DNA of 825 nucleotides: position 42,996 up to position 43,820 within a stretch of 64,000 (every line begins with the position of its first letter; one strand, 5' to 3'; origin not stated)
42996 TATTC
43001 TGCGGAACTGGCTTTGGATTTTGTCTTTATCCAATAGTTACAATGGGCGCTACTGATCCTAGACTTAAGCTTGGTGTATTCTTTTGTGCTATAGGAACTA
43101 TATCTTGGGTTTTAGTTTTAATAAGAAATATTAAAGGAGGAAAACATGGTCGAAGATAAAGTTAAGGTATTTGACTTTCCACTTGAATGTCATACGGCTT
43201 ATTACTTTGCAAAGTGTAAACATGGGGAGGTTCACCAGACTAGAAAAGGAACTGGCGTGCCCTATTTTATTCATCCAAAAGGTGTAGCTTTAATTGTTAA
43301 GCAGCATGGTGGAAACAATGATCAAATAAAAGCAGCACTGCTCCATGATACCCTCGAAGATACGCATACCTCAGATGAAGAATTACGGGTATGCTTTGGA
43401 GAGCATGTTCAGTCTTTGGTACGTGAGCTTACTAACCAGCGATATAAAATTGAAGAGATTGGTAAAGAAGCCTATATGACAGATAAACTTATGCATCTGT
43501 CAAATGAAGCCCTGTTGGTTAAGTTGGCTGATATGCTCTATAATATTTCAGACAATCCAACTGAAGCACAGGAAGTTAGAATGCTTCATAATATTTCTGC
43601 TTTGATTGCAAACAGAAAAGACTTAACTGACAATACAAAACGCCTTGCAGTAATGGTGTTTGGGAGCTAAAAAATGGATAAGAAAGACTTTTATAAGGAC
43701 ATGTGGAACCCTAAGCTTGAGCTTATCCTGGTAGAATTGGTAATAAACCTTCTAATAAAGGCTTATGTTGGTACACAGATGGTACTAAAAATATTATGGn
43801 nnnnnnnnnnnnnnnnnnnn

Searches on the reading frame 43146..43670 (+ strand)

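Call 39: search_protein_families(library=pfam, proteins=[window:43146-43670:+], max_evalue=0.001)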
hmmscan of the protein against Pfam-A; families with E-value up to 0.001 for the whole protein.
window:43146-43670:+ (174 aa): 2 families
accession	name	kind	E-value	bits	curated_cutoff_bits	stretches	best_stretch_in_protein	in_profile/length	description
PF13328.12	HD_4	-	8.7e-16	58.5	27.2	1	18-159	1-154/156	HD domain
PF01966.28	HD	-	2.5e-07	31.4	22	1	40-131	1-113/116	HD domain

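Call 55: search_protein_families(library=ncbifam, proteins=[window:43146-43670:+], max_evalue=0.001)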
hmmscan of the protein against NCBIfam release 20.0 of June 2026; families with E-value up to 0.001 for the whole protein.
window:43146-43670:+ (174 aa): 2 families
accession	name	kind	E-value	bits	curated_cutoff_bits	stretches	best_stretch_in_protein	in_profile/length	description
TIGR00691.1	spoT_relA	subfamily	9.3e-22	77.1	499.2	1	18-135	1-120/687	RelA/SpoT family protein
NF008303.0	PRK11092.1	equivalog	8.2e-12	44.1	947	1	17-134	25-144/702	bifunctional GTP diphosphokinase/guanosine-3',5'-bis pyrophosphate 3'-pyrophosphohydrolase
